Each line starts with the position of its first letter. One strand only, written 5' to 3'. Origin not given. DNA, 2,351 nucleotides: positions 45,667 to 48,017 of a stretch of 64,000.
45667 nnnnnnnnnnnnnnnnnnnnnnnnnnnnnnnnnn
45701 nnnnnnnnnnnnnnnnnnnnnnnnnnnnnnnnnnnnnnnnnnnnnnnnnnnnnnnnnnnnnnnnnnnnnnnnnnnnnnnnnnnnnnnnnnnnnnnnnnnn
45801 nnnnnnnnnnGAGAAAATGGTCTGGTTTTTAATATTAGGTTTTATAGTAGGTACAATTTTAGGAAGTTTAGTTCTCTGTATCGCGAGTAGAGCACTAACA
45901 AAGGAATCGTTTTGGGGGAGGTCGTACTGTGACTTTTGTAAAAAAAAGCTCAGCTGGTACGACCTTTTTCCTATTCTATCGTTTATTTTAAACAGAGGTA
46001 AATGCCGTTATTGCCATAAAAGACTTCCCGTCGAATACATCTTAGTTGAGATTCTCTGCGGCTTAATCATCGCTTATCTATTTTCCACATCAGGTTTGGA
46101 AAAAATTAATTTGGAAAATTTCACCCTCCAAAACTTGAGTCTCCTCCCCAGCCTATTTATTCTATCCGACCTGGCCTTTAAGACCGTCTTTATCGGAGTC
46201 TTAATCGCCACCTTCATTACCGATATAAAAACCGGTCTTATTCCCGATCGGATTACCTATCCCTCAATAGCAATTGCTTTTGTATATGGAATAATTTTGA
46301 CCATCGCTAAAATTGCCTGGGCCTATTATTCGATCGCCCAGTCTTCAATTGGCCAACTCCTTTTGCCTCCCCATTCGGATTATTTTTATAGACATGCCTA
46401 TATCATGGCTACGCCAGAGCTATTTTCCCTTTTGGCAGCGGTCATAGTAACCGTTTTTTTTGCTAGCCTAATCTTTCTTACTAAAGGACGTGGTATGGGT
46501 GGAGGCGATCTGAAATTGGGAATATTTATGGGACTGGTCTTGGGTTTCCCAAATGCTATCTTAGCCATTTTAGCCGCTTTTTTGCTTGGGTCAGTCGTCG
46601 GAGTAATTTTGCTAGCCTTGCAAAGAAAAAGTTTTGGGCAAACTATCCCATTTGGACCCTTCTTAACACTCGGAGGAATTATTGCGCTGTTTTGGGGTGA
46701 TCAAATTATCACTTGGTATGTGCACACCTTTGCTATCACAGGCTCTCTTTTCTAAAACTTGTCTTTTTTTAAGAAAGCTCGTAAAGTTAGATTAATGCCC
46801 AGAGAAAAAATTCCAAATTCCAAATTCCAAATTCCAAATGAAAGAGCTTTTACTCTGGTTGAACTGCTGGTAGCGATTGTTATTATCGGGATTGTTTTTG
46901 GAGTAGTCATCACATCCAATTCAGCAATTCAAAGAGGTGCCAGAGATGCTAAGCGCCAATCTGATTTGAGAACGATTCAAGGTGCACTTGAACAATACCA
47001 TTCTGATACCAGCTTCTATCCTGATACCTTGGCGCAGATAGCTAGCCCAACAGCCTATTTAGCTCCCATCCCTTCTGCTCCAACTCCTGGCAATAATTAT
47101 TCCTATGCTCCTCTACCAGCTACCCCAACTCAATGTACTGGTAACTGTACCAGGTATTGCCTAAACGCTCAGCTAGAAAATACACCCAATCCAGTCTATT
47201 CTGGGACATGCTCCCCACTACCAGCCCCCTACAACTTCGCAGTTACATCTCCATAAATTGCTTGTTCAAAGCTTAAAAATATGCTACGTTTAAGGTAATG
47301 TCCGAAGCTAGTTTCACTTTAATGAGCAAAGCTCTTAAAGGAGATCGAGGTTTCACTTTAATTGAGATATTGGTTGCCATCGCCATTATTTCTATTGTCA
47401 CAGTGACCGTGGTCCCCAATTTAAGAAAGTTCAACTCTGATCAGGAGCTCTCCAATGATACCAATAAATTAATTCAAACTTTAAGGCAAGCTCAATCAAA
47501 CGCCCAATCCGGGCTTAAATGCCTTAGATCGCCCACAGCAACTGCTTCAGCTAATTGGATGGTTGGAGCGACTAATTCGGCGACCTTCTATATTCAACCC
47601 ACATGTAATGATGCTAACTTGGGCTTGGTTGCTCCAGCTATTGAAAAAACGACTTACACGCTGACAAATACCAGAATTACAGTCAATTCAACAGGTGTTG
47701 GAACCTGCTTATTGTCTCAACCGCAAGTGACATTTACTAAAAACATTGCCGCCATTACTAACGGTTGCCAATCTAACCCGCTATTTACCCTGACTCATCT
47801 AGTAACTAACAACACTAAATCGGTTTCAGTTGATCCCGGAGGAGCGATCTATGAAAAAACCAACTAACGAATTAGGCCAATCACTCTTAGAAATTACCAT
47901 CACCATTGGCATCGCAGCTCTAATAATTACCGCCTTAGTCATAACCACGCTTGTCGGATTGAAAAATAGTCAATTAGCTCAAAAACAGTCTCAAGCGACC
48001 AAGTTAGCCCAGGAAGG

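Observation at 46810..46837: Heptanucleotide repeat (ATTCCAA)x4 at the 5' end of a pilin-like gene: phase-variation candidate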

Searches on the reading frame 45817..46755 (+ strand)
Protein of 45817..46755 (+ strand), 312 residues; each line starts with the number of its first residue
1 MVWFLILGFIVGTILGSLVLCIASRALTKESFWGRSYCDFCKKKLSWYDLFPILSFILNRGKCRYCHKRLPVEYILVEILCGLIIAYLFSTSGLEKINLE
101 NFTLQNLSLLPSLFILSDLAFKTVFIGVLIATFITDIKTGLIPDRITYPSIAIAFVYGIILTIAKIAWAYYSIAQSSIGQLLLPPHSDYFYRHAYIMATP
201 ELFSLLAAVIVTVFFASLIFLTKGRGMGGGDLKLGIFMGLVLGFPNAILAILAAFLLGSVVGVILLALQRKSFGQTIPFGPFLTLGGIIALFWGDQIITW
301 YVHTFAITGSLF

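Call 7: search_protein_families(library=pfam, max_evalue=0.01, proteins=[window:45817-46755:+])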
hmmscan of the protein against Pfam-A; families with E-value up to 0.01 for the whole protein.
window:45817-46755:+ (312 aa): 2 families
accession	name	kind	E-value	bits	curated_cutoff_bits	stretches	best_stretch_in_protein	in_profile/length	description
PF06750.18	A24_N_bact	-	1.1e-21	77.1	23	1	10-89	1-81/84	Bacterial Peptidase A24 N-terminal domain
PF01478.23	Peptidase_A24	-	4.8e-10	40.2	26.5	1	124-263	2-104/104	Type IV leader peptidase family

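Call 9: find_encoding_contigs(protein=window:45817-46755:+, flank=6000, max_places=10)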
Protein window:45817-46755:+ (312 aa): no gene with exactly this product is on record in the collection.

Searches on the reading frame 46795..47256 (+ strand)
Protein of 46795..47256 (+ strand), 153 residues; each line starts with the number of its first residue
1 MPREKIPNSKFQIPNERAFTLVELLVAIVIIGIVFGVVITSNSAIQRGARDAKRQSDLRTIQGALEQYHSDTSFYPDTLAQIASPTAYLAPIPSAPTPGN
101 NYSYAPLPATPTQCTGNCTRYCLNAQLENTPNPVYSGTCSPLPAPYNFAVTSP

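Call 7: search_protein_families(library=pfam, max_evalue=0.01, proteins=[window:46795-47256:+])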
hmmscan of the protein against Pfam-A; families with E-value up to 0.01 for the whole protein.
window:46795-47256:+ (153 aa): 1 family
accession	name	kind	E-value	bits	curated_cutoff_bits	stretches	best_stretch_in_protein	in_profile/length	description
PF07963.17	N_methyl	-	2.9e-08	33.4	21.2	1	15-38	3-26/27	Prokaryotic N-terminal methylation motif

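Call 10: find_homologous_proteins(query=window:46795-47256:+)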
Query window:46795-47256:+ (153 aa): 22 proteins with E <= 0.001 among 63 candidates.
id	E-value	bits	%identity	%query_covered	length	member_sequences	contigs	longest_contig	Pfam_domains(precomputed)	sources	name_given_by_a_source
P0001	3.0e-96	337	100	100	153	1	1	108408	PF07963.18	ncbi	-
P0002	2.5e-25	107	45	90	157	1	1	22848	PF07963.18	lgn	-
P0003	4.4e-22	96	43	90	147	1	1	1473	PF07963.18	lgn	-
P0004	7.9e-19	86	36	90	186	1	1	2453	PF07963.18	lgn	-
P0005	2.5e-18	84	42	90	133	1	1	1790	PF07963.18,PF08334.17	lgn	-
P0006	3.7e-18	84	42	78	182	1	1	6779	PF07963.18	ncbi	-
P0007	7.2e-18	83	40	87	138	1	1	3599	-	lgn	-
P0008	3.5e-17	81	40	91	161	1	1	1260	PF07963.18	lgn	-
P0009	7.2e-17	80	37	92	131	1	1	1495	PF07963.18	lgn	-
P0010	1.3e-16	79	41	90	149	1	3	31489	PF07963.18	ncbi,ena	ncbi:MAG: prepilin-type N-terminal cleavage/methylation domain-containing protein [Patescibacteria g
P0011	3.1e-16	77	43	74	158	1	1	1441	PF07963.18,PF08334.17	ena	-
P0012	1.4e-15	75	38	90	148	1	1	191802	PF07963.18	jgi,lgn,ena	-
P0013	1.8e-15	75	39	91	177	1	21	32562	PF07963.18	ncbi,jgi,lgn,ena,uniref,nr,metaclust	ncbi:hypothetical protein A3J13_01485 [Candidatus Daviesbacteria bacterium RIFCSPLOWO2_02_FULL_36_8]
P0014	8.0e-15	73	43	74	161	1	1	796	PF07963.18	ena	-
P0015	3.8e-13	67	41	82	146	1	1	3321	PF07963.18,PF08334.17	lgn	-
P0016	4.0e-13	67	40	90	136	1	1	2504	PF07963.18,PF16732.11,PF08334.17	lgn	-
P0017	5.7e-13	67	34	88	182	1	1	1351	PF07963.18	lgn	-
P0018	1.4e-10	59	36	76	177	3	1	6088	PF07963.18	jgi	-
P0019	2.1e-10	59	40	82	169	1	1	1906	PF07963.18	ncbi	-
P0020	5.0e-9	54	35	76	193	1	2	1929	PF07963.18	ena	-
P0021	2.8e-8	52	35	82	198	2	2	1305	PF07963.18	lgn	-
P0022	1.2e-7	50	38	62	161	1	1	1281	PF07963.18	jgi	jgi:prepilin-type N-terminal cleavage/methylation domain-containing protein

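Call 12: find_encoding_contigs(protein=P0001, flank=4000, max_places=10)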
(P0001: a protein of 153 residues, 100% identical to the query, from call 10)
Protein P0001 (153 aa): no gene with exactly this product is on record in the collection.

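Call 19: find_encoding_contigs(protein=window:46810-47256:+, flank=6000, max_places=10)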
Protein window:46810-47256:+ (148 aa): 1 contig read that carries it; 1 place shown.
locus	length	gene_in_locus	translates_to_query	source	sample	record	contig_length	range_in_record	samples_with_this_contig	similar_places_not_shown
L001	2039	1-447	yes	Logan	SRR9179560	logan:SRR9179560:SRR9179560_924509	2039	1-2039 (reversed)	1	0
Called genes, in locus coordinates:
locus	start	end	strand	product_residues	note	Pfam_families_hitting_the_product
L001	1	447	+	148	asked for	?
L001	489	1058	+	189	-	PF07963:N_methyl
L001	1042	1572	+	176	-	-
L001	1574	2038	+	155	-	?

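Call 48: find_homologous_proteins(query=P0023)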
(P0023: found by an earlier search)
Query P0023 (304 aa): 880 proteins with E <= 0.001 among 5620 candidates; the best 120 are listed.
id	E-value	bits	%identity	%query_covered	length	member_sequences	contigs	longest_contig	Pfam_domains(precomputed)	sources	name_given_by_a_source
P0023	3.7e-193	658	100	100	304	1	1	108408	PF14341.12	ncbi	-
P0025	1.2e-67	246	49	95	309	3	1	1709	-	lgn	-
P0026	8.6e-66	240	45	96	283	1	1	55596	-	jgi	jgi:hypothetical protein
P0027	2.6e-64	235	47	95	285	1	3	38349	-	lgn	-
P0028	2.7e-64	235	45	100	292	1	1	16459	-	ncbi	-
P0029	2.8e-64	235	47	96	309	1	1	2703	-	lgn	-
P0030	5.1e-63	231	48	96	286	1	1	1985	-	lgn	-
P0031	5.2e-62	228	46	95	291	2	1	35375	-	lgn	-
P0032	5.8e-62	228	43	98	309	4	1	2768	-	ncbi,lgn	-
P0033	6.7e-62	227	44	96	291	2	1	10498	-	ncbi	-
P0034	1.4e-61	226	44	95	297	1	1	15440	-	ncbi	-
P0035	1.4e-60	223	45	96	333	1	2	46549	-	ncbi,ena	-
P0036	2.6e-60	222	46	96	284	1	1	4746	-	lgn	-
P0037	2.7e-60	222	46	95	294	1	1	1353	-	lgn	-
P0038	3.4e-60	222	44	96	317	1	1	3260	-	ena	-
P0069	9.4e-56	207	46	93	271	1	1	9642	-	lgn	-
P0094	5.5e-54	201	43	93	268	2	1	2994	-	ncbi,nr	ncbi:MAG: Uncharacterized protein CEO21_400 [Microgenomates group bacterium Gr01-1014_80]|nr:MAG: Un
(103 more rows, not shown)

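Call 62: find_encoding_contigs(protein=P0094, flank=1500, max_places=3)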
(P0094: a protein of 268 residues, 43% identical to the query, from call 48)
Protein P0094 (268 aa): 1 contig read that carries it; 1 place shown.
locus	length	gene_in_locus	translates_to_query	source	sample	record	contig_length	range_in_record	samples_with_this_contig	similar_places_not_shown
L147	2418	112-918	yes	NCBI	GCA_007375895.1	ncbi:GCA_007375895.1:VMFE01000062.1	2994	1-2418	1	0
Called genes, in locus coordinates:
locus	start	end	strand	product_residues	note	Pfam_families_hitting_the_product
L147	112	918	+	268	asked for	-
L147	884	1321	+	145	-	-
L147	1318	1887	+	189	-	PF07963:N_methyl (faint)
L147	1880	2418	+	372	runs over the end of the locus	?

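Call 63: find_encoding_contigs(protein=P0069, flank=1500, max_places=3)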
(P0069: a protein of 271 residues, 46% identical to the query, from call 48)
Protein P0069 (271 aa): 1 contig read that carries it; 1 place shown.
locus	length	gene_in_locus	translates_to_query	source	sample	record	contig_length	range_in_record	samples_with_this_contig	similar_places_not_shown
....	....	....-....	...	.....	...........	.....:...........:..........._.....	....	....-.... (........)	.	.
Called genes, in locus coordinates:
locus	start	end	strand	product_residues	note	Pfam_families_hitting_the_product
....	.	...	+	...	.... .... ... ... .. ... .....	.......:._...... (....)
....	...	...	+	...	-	-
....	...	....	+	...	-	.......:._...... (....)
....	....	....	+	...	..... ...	-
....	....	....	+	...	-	-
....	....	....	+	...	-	-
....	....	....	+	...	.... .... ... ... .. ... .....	-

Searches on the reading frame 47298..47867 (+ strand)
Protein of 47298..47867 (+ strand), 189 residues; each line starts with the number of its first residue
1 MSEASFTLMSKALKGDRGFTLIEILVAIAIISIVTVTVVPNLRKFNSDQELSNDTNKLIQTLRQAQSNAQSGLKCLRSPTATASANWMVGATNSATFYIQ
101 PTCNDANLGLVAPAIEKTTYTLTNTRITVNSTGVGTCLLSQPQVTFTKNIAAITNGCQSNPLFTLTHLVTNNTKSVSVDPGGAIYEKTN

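Call 7: search_protein_families(library=pfam, max_evalue=0.01, proteins=[window:47298-47867:+])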
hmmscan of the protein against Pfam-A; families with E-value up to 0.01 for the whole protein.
window:47298-47867:+ (189 aa): 1 family
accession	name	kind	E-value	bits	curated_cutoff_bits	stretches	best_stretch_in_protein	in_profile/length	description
PF07963.17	N_methyl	-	2.2e-08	33.8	21.2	1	14-38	2-26/27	Prokaryotic N-terminal methylation motif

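Call 13: find_encoding_contigs(protein=window:47298-47867:+, flank=4000, max_places=10)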
Protein window:47298-47867:+ (189 aa): 1 contig read that carries it; 1 place shown.
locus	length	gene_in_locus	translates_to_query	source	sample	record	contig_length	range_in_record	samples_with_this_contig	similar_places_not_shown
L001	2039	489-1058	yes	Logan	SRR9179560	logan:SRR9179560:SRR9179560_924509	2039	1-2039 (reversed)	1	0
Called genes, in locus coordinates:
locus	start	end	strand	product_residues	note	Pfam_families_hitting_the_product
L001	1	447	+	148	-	?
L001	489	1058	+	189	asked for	PF07963:N_methyl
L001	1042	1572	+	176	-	-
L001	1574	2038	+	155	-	?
